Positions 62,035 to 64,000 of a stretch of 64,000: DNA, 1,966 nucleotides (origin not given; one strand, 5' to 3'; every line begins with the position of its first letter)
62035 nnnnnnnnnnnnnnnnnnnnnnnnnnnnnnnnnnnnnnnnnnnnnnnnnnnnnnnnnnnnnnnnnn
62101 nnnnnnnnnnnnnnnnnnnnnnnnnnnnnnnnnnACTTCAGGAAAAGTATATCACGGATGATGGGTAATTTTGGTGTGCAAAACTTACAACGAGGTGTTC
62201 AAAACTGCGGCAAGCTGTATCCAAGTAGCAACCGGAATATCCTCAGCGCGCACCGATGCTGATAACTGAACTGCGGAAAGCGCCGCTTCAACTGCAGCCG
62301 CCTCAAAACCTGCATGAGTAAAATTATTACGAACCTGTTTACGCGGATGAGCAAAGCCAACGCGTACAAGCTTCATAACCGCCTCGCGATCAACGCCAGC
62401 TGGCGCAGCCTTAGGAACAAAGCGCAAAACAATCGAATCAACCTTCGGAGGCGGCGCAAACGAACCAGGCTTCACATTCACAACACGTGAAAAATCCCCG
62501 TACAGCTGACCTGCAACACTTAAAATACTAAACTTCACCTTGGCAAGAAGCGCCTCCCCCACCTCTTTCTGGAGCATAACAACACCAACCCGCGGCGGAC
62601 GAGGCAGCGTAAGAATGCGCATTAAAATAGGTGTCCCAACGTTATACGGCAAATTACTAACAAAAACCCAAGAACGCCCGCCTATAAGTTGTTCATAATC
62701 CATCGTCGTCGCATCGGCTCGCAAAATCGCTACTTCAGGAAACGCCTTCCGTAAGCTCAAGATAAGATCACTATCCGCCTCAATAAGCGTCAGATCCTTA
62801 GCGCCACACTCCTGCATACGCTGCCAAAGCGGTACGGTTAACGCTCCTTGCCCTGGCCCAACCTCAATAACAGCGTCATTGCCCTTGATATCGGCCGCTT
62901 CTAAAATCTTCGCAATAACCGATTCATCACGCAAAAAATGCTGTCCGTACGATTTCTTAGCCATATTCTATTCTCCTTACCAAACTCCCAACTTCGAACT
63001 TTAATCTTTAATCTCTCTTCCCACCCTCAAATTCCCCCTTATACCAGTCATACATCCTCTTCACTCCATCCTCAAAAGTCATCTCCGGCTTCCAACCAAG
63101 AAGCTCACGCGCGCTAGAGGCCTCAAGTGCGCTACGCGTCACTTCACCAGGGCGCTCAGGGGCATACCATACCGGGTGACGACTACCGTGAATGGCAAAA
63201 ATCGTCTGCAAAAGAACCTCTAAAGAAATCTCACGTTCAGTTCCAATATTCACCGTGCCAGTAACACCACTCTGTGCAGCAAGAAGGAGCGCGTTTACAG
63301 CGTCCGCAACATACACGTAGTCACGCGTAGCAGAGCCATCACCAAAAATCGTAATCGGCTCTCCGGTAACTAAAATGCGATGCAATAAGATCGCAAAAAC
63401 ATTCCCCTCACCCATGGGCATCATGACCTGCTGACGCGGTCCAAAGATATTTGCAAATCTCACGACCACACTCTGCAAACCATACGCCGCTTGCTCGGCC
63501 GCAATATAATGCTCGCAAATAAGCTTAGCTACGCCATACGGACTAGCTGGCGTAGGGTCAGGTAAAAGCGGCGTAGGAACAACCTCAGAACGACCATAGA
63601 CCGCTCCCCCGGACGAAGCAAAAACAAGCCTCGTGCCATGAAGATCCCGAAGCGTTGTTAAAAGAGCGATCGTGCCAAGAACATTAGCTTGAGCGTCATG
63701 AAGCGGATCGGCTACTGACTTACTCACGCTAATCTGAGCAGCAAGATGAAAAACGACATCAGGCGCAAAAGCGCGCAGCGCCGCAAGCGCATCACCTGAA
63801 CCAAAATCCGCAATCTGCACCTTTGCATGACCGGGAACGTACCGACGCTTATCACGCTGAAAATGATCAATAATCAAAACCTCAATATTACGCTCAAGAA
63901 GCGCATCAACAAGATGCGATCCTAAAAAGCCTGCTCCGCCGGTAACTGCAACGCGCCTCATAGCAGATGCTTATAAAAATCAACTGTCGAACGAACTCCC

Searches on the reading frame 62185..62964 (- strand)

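Call 5: search_protein_families(library=pfam, proteins=[window:62185-62964:-], max_evalue=0.01)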
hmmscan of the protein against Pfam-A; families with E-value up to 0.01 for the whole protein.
window:62185-62964:- (259 aa): 1 family
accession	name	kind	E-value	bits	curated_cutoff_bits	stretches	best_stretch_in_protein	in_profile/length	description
PF00398.26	RrnaAD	-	2.6e-47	161.6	24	1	2-255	4-261/263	Ribosomal RNA adenine dimethylase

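Call 6: search_protein_families(library=ncbifam, proteins=[window:62185-62964:-], max_evalue=0.01)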
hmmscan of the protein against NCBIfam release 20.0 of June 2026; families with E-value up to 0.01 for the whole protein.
window:62185-62964:- (259 aa): 21 families
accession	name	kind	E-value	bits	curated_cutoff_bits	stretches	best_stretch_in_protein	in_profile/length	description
TIGR00755.1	ksgA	equivalog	1.1e-60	205.1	171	1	2-253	3-254/256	16S rRNA (adenine(1518)-N(6)/adenine(1519)-N(6))-dimethyltransferase RsmA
NF000499.2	Erm23S_rRNA_broad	equivalog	2.2e-37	128.7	212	1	7-251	2-240/244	23S ribosomal RNA methyltransferase Erm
NF011486.0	PRK14896.1-1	equivalog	6.5e-27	94.3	450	1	5-254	25-275/284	16S ribosomal RNA methyltransferase A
NF000337.1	erm_SHROVE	exception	2.9e-18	66.1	320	1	3-251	3-246/248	ErmE/ErmH/ErmO/ErmR family 23S rRNA (adenine(2058)-N(6))-methyltransferase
NF012218.0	erm_38_23S_MT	exception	8.7e-15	54.5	800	1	4-193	9-198/386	23S rRNA (adenine(2058)-N(6))-methyltransferase Erm(38)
NF012223.0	erm_F_23S_MT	exception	1e-14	54.5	575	1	6-182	11-182/266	23S rRNA (adenine(2058)-N(6))-methyltransferase Erm(F)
NF042938.1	Erm55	exception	8.3e-14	51.3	525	1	3-254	8-253/270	23S rRNA (adenine(2058)-N(6))-methyltransferase Erm(55)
NF042988.1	Erm46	exception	1e-13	51.2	503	1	3-255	8-254/255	23S rRNA (adenine(2058)-N(6))-methyltransferase Erm(46)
NF000087.1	ErmO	exception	1.1e-12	48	450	1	5-253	10-255/259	23S rRNA (adenine(2058)-N(6))-methyltransferase Erm(O)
NF000468.1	Erm37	exception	7.5e-12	45.6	350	1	3-180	8-166/179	23S rRNA (adenine(2058)-N(6))-methyltransferase Erm(37)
NF000077.1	Erm42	exception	1.1e-08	34.7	600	1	7-134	19-139/303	23S rRNA (adenine(2058)-N(6))-methyltransferase Erm(42)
NF012220.1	erm_B_23S_MT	exception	2.7e-08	33.7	525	1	5-184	6-177/245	23S rRNA (adenine(2058)-N(6))-methyltransferase Erm(B)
NF045543.1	erm_G_23S_MT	exception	4e-08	33.3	515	1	7-223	9-215/244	23S rRNA (adenine(2058)-N(6))-methyltransferase Erm(G)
NF000411.1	Erm45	exception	1.7e-07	31.3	525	1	6-182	7-175/245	23S rRNA (adenine(2058)-N(6))-methyltransferase Erm(45)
NF011489.0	PRK14896.1-5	equivalog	1.8e-07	31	236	1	5-182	2-155/217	16S ribosomal RNA methyltransferase A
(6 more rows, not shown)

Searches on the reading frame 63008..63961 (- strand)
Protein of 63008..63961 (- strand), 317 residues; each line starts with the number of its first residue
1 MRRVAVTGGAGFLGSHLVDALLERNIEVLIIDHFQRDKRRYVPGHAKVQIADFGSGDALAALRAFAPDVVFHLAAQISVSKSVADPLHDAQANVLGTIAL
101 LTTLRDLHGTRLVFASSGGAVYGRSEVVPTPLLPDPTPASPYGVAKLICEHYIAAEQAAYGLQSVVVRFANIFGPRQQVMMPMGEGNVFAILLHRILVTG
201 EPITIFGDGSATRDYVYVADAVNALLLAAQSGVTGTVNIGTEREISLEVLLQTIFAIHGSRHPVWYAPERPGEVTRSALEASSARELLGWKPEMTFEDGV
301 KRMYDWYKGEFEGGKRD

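Call 5: search_protein_families(library=pfam, proteins=[window:63008-63961:-], max_evalue=0.01)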
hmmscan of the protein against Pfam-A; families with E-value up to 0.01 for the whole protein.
window:63008-63961:- (317 aa): 7 families
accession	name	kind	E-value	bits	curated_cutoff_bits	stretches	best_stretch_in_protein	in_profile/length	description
PF01370.27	Epimerase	-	5.3e-53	180.3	20.9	1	4-240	1-240/240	NAD dependent epimerase/dehydratase family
PF16363.11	GDP_Man_Dehyd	-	3.9e-49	168.3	27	1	6-303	2-332/332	GDP-mannose 4,6 dehydratase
PF01073.25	3Beta_HSD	-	1e-16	61.3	22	1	5-230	1-230/280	3-beta hydroxysteroid dehydrogenase/isomerase family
PF02719.21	Polysacc_synt_2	-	4.1e-13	49.6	20.2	1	4-259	1-248/293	Polysaccharide biosynthesis protein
PF04321.23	RmlD_sub_bind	-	1.1e-12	48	27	1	3-213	2-183/287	RmlD substrate binding domain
PF07993.18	NAD_binding_4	-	2.4e-12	47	20.1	2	40-178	62-210/258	Male sterility protein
PF13460.12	NAD_binding_10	-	0.00036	20.9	27.2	1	8-160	1-138/184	NAD(P)H-binding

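Call 6: search_protein_families(library=ncbifam, proteins=[window:63008-63961:-], max_evalue=0.01)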
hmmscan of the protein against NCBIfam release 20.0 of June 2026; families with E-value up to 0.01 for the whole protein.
window:63008-63961:- (317 aa): 31 families (the best 25 are shown)
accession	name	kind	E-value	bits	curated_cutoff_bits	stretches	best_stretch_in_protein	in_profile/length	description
TIGR01179.1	galE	equivalog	1.3e-46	159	262.3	1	4-308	2-326/332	UDP-glucose 4-epimerase GalE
TIGR01181.1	dTDP_gluc_dehyt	equivalog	2.5e-42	145.1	365.1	1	4-309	2-313/321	dTDP-glucose 4,6-dehydratase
TIGR04180.1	EDH_00030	hypoth_equivalog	1.3e-32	113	475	1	4-294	1-296/297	NAD-dependent 4,6-dehydratase LegB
NF007490.0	PRK10084.1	subfamily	2.4e-29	102.5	649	2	137-308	162-335/361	dTDP-glucose 4,6-dehydratase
NF011728.1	PRK15181.1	equivalog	3.1e-28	98.8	760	1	2-308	16-338/348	Vi polysaccharide biosynthesis UDP-N-acetylglucosaminuronic acid C-4 epimerase TviC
NF007582.0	PRK10217.1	equivalog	6e-28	98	698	1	1-308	1-332/355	dTDP-glucose 4,6-dehydratase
TIGR02197.1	heptose_epim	equivalog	2.4e-27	96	274.6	1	5-308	2-314/316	ADP-glyceromanno-heptose 6-epimerase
NF007956.0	PRK10675.1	subfamily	1.8e-26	93.1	394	1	3-308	2-330/338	UDP-glucose 4-epimerase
TIGR02622.1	CDP_4_6_dhtase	equivalog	7.7e-21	74.6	278.45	2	2-128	5-139/352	CDP-glucose 4,6-dehydratase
NF047922.1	GDPFucSynFcl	equivalog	6.3e-18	65.3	500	1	140-308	132-302/308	GDP-L-fucose synthase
TIGR03466.1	HpnA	hypoth_equivalog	2.2e-17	63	367.65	1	3-297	2-283/327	hopanoid-associated sugar epimerase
TIGR01472.1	gmd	equivalog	2.7e-17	63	415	1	30-258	41-268/342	GDP-mannose 4,6-dehydratase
NF008360.0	PRK11150.1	equivalog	1.7e-16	60.4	452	1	4-260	2-256/310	ADP-glyceromanno-heptose 6-epimerase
NF042422.1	oxyalk_red_OleD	equivalog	4.3e-16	59.2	580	1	3-239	2-225/329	2-alkyl-3-oxoalkanoate reductase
NF043036.1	ErythonDh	equivalog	3.2e-15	56.2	325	1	3-154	2-161/321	D-erythronate dehydrogenase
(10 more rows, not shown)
